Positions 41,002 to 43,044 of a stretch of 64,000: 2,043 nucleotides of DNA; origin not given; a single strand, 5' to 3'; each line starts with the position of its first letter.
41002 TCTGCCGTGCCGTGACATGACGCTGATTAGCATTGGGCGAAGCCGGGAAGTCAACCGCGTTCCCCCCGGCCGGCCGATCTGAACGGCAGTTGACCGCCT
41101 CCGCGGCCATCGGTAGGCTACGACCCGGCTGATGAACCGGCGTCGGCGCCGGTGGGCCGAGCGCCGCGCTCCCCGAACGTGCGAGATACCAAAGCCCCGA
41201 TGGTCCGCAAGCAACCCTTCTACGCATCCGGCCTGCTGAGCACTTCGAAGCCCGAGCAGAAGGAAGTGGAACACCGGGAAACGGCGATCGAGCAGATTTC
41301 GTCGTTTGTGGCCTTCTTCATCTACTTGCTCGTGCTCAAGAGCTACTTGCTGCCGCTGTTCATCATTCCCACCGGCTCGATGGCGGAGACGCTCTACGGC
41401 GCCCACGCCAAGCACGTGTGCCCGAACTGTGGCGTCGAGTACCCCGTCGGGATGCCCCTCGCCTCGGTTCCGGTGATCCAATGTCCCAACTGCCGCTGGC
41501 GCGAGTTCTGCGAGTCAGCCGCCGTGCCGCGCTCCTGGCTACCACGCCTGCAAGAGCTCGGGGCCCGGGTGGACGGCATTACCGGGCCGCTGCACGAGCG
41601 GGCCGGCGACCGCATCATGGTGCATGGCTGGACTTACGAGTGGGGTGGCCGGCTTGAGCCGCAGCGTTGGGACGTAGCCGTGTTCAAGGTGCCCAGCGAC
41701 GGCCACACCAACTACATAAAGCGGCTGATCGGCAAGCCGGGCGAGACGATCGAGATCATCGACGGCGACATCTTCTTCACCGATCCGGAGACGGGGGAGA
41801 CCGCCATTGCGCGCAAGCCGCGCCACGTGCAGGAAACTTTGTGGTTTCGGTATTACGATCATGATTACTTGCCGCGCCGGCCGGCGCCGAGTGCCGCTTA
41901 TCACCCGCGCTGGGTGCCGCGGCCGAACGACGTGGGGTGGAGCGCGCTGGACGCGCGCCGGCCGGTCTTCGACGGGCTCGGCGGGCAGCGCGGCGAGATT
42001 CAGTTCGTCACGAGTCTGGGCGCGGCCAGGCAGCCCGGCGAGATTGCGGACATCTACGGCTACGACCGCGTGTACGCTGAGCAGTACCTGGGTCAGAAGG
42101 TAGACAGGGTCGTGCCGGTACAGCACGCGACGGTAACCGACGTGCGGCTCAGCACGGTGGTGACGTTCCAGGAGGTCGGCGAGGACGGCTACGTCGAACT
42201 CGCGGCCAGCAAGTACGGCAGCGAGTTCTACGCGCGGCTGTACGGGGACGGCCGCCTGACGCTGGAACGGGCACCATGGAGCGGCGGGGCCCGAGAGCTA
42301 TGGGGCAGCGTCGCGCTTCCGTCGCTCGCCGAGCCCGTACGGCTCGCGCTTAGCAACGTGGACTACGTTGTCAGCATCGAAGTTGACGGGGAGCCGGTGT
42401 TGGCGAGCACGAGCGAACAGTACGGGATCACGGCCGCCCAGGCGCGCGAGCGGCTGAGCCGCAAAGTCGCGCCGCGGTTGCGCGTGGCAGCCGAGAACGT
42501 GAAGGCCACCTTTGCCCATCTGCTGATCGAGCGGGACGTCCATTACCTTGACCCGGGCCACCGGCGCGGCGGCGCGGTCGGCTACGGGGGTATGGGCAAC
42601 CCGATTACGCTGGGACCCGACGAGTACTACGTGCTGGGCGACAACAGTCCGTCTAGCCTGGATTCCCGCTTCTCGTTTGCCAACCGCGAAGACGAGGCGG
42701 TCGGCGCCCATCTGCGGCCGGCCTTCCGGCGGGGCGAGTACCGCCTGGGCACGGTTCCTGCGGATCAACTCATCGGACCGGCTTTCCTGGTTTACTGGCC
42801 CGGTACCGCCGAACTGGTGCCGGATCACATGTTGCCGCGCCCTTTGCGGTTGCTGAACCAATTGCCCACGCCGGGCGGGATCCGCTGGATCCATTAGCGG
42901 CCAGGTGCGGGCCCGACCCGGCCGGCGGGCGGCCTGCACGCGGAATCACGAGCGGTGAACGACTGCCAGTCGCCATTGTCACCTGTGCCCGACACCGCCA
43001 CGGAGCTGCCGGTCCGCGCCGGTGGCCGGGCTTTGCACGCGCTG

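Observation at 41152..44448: Tandem paralogous giant signal peptidases I, each with a Cys4 zinc-ribbon inserted right after the catalytic serine and a large extra beta-rich domain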

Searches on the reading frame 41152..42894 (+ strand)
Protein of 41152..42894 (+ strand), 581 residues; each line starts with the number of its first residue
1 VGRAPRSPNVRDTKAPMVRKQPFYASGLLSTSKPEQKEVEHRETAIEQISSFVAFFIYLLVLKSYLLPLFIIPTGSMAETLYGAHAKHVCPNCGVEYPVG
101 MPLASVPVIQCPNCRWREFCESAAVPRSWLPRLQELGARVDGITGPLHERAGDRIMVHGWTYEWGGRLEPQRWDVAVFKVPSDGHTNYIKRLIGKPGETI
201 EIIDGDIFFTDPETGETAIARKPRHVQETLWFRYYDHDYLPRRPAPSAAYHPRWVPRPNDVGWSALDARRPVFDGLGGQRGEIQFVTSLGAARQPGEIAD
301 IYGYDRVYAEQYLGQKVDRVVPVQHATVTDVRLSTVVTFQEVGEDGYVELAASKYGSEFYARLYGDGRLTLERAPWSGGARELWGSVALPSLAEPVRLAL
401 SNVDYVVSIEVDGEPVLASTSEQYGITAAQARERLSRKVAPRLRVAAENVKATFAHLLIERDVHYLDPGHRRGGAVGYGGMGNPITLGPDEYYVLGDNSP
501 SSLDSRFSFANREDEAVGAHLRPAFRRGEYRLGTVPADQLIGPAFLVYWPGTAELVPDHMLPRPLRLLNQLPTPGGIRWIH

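Call 3: search_protein_families(library=pfam, proteins=[window:41152-42894:+], max_evalue=1)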
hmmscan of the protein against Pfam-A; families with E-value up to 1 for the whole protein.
window:41152-42894:+ (581 aa): 3 families
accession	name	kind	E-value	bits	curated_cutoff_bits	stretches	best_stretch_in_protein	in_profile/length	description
PF10502.14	Peptidase_S26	-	1.1e-20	74.7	22.9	2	151-226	39-111/168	Signal peptidase, peptidase S26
PF13453.11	Zn_ribbon_TFIIB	-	0.04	13.8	22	1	90-115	2-26/41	Transcription factor zinc-finger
PF07754.17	HVO_2753_ZBP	-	0.17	12.1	33.2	0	86-94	15-23/46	Small zinc finger protein HVO_2753-like, Zn-binding pocket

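Call 4: search_protein_families(library=ncbifam, proteins=[window:41152-42894:+], max_evalue=1)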
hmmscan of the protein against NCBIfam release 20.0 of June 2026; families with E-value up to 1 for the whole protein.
window:41152-42894:+ (581 aa): 3 families
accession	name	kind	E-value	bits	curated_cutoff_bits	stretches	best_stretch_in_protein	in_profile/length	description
TIGR02227.1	sigpep_I_bact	equivalog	7.3e-20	71.5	47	3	151-222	36-104/162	signal peptidase I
NF008114.0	PRK10861.1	equivalog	7.2e-12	45.2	277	2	169-200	125-156/324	signal peptidase I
NF045814.1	HdxpentlteDhPtlF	equivalog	0.021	14.6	450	1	85-137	73-125/247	1-deoxy-11-beta-hydroxypentalenate dehydrogenase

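Call 34: find_homologous_proteins(query=window:41152-42894:+, max_evalue=0.00001)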
Query window:41152-42894:+ (581 aa): 1459 proteins with E <= 0.00001 among 8000 candidates; the best 120 are listed.
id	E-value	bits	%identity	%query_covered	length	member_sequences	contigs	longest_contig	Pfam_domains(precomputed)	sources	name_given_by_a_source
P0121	0.0e+0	1219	92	97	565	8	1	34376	PF10502.15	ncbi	-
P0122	4.9e-219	747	62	93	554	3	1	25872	PF10502.15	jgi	jgi:signal peptidase I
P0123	4.6e-210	717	59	93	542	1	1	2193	PF10502.15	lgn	-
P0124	3.4e-208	711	60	93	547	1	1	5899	PF10502.15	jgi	jgi:signal peptidase I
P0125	9.4e-206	703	58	93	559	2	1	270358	PF10502.15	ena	-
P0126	3.4e-204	698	59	93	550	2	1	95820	PF10502.15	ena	-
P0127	2.3e-198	679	58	93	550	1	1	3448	PF10502.15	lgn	-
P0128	2.6e-195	669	57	93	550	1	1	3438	PF10502.15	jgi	jgi:signal peptidase I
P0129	1.2e-194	667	58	92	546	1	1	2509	PF10502.15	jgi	jgi:signal peptidase I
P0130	5.1e-188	645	55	93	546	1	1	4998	PF10502.15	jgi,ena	-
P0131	2.0e-187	643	55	97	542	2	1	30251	PF10502.15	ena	-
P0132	1.7e-180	620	53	95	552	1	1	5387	PF10502.15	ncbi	-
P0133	1.7e-178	613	56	93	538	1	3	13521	PF10502.15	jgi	jgi:signal peptidase I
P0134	4.4e-176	605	54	95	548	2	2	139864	PF10502.15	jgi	jgi:signal peptidase I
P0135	3.0e-175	603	54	96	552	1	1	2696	PF10502.15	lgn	-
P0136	5.6e-175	602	54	93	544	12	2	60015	PF10502.15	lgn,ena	-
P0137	1.2e-164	567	51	95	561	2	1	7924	PF10502.15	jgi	-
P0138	1.5e-162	561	51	95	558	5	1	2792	PF10502.15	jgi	-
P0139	6.0e-162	559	51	95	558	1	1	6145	PF10502.15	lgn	-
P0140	1.2e-161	558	50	94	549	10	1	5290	PF10502.15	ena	-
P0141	6.6e-158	545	51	93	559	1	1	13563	PF10502.15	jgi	jgi:signal peptidase I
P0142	4.6e-153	529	50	93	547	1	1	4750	PF10502.15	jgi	jgi:signal peptidase I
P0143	7.2e-149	515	49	95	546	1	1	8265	PF10502.15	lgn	-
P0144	2.2e-148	514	47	95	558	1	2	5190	PF10502.15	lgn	-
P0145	4.3e-147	510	49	93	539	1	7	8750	PF10502.15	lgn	-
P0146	2.3e-145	504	48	92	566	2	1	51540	PF10502.15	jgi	jgi:signal peptidase I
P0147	3.0e-145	503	49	93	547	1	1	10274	PF10502.15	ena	-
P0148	9.0e-145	502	50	97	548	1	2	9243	PF10502.15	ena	-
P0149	1.2e-144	501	48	95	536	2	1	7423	PF10502.15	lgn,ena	-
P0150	1.8e-144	501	49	93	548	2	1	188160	PF10502.15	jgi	jgi:signal peptidase I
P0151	3.9e-144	500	50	93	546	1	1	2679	PF10502.15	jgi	jgi:signal peptidase I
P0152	1.1e-143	498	50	92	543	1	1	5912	PF10502.15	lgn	-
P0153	3.1e-143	497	50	92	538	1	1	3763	PF10502.15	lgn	-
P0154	1.6e-142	494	47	95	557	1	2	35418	PF10502.15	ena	-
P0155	4.4e-142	493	49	93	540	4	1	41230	PF10502.15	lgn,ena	-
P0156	6.8e-142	492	48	93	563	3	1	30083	PF10502.15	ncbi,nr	ncbi:MAG: signal peptidase I [Planctomycetes bacterium]|nr:signal peptidase I [Planctomycetota bacte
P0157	1.5e-141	491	49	93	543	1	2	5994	PF10502.15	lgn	-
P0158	4.3e-140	486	47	95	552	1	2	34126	PF10502.15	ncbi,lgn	-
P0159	4.6e-140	486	48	93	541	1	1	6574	PF10502.15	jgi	jgi:signal peptidase I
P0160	5.1e-140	486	49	93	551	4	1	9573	PF10502.15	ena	-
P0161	1.0e-139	485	49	93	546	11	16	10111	PF10502.15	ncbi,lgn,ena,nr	ncbi:MAG TPA: S26 family signal peptidase [Phycisphaerae bacterium]|nr:S26 family signal peptidase [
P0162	2.5e-139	484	47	94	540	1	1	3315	PF10502.15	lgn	-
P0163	1.1e-138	482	49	93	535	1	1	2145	PF10502.15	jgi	-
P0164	1.1e-138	482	49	93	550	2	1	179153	PF10502.15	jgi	-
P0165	1.2e-138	482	47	95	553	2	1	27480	PF10502.15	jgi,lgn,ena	-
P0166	2.4e-138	481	47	94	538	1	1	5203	PF10502.15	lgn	-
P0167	3.3e-138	480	46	96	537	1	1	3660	PF10502.15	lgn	-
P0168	4.3e-138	480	46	95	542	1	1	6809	PF10502.15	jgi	jgi:signal peptidase I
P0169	1.1e-137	478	47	95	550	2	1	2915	PF10502.15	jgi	jgi:signal peptidase I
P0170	1.7e-137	478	47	94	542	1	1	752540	PF10502.15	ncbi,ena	-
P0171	3.0e-137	477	46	93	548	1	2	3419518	PF10502.15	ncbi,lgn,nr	ncbi:Signal peptidase I [Phycisphaerae bacterium RAS1]|nr:Signal peptidase I [Phycisphaerae bacteriu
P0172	6.6e-137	476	45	98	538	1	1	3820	PF10502.15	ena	-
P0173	1.0e-136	475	47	95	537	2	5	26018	PF10502.15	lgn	-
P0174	1.2e-136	475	49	93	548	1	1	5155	PF10502.15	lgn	-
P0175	4.0e-136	473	48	93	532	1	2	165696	PF10502.15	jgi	jgi:signal peptidase I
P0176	4.9e-136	473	47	93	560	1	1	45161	PF10502.15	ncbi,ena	-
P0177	5.4e-136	473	47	93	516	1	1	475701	PF10502.15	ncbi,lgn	-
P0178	1.4e-135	471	48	93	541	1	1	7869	PF10502.15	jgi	-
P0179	2.1e-135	471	47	93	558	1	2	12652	PF10502.15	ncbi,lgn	-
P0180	2.3e-135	471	47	93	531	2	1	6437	PF10502.15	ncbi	-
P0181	3.1e-135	470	47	93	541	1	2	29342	PF10502.15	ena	-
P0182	3.9e-135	470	45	93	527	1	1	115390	PF10502.15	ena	-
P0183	8.0e-135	469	47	95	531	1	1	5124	PF10502.15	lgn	-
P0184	9.4e-135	469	49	93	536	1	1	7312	PF10502.15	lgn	-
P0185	1.7e-134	468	48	95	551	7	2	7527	PF10502.15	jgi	-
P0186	2.2e-134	468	47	92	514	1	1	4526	PF10502.15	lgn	-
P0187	3.2e-134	467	48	93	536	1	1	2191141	PF10502.15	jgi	jgi:signal peptidase I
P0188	5.8e-134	466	47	93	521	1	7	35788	PF10502.15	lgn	-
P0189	7.0e-134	466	45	99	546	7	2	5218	PF10502.15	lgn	-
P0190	7.4e-134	466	48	92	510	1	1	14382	PF10502.15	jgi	-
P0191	1.4e-133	465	46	94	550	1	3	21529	PF10502.15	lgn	-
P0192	1.4e-133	465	47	93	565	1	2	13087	PF10502.15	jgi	jgi:signal peptidase I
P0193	3.6e-133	464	47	93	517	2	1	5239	PF10502.15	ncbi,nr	ncbi:MAG: hypothetical protein KKI02_09965 [Planctomycetes bacterium]|nr:hypothetical protein [Planc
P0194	4.9e-133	463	47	93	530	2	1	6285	PF10502.15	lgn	-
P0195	6.6e-133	463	49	92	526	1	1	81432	PF10502.15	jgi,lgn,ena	-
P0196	8.6e-133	462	48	88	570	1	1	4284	PF10502.15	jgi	jgi:signal peptidase I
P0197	2.0e-132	461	47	93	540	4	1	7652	PF10502.15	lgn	-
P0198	3.0e-132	460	45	95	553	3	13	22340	PF10502.15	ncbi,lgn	-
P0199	4.5e-132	460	46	93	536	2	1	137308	PF10502.15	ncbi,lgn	-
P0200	5.5e-132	460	48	93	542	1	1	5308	PF10502.15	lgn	-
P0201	9.2e-132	459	49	93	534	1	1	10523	PF10502.15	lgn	-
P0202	9.6e-132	459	47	93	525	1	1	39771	PF10502.15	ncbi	-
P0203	1.2e-131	459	46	95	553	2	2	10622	PF10502.15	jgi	-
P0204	2.1e-131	458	47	93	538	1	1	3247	PF10502.15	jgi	jgi:signal peptidase I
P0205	2.8e-131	457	47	93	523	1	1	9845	PF10502.15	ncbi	-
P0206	3.2e-131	457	45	93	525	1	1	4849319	PF10502.15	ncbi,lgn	ncbi:MAG: signal peptidase I [Phycisphaerae bacterium]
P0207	3.9e-131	457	47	93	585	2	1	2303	PF10502.15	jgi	jgi:signal peptidase I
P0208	5.2e-131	456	46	94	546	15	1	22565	PF10502.15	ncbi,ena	-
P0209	7.4e-131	456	47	93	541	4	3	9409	PF10502.15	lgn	-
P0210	4.5e-130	453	47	92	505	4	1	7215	PF10502.15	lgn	-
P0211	8.2e-130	452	45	93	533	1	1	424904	PF10502.15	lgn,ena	-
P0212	1.0e-129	452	46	93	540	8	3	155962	PF10502.15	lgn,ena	-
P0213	1.4e-129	452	47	68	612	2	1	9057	PF10502.15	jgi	jgi:signal peptidase I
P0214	1.7e-129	451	47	92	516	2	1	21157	PF10502.15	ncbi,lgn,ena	-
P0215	2.0e-129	451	46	93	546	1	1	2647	PF10502.15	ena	-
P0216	2.9e-129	451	46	93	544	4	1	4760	PF10502.15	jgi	-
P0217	3.4e-129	450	47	95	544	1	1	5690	PF10502.15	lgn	-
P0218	3.6e-129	450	47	93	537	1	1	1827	PF10502.15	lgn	-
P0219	3.9e-129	450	45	72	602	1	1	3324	PF10502.15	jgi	jgi:signal peptidase I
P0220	5.3e-129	450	48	93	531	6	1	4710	PF10502.15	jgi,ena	-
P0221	8.8e-129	449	46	94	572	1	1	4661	PF10502.15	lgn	-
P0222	9.2e-129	449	47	93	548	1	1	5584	PF10502.15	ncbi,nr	ncbi:MAG: hypothetical protein D6744_14590 [Planctomycetota bacterium]|nr:MAG: hypothetical protein 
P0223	1.9e-128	448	47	93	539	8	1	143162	PF10502.15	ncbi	-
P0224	1.9e-128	448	48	93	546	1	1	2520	PF10502.15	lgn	-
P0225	3.1e-128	447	45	93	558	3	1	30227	PF10502.15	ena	-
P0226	5.3e-128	446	46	95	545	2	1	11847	PF10502.15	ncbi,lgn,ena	-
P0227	9.4e-128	446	44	93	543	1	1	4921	PF10502.15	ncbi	-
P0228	1.4e-127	445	46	92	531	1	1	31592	PF10502.15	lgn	-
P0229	1.6e-127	445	47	94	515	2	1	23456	PF10502.15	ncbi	-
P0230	1.9e-127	445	46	93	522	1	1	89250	PF10502.15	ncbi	-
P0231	2.8e-127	444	48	68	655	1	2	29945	PF10502.15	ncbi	-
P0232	4.4e-127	443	49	93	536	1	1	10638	PF10502.15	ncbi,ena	-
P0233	1.3e-126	442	45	95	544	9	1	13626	PF10502.15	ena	-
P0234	1.5e-126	442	45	93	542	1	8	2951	PF10502.15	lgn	-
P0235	1.6e-126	442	45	93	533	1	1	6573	PF10502.15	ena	-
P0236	2.9e-126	441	45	94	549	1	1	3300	PF10502.15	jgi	jgi:signal peptidase I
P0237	3.1e-126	441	46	93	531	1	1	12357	PF10502.15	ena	-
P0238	3.2e-126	441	53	73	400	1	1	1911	PF10502.15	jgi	jgi:signal peptidase I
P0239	3.6e-126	440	44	93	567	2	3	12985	PF10502.15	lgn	-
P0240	3.8e-126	440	44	95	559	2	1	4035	PF10502.15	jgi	-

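Call 42: predict_structure(alignment_id=A2)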
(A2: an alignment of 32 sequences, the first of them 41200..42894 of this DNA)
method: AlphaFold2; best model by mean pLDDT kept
length: 565 residues; sequences in the alignment: 32
mean_pLDDT: 83.1   pTM: 0.83
mean pLDDT of the five models: 83.1, 82.7, 82.1, 80.7, 79.5
residues with pLDDT >= 90: 259; 70-90: 202; 50-70: 68; < 50: 36
segments of 3 or more residues with pLDDT < 50: 1-24, 452-460
pLDDT, mean of each block of 10 residues (from residue 1): 33 38 54 69 68 66 74 95 81 95 89 94 93 78 75 87 83 88 90 95 91 90 96 95 90 95 91 84 86 89 89 96 94 96 97 96 92 92 96 96 94 89 93 97 89 44 81 89 59 65 87 85 86 63 75 65 72
secondary structure, 60 per line:
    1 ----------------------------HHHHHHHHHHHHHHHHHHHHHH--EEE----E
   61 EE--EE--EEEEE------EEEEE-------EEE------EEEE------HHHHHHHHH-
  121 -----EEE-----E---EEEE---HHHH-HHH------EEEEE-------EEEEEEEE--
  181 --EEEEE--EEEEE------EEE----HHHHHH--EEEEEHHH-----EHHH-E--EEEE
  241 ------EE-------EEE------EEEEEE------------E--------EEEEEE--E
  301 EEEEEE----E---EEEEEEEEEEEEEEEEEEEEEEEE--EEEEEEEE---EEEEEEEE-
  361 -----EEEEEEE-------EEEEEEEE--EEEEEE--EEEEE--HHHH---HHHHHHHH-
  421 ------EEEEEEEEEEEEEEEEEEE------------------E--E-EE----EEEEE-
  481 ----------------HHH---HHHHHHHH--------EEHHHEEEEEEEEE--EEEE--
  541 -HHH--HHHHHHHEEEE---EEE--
elements in order: H29-50 E53-55 E60-62 E69-73 E80-84 E92-94 E101-104 H111-119 E126-128 E138-141 H145-148 E159-163 E171-178 E183-187 E190-194 E201-203 H208-213 E216-220 E237-240 E256-258 E265-270 E292-297 E300-306 E315-338 E341-348 E352-359 E366-372 E380-387 E390-395 E398-402 H405-408 H412-419 E427-445 E475-479 H503-510 E524-532 E535-538 H547-553 E554-557 E561-563
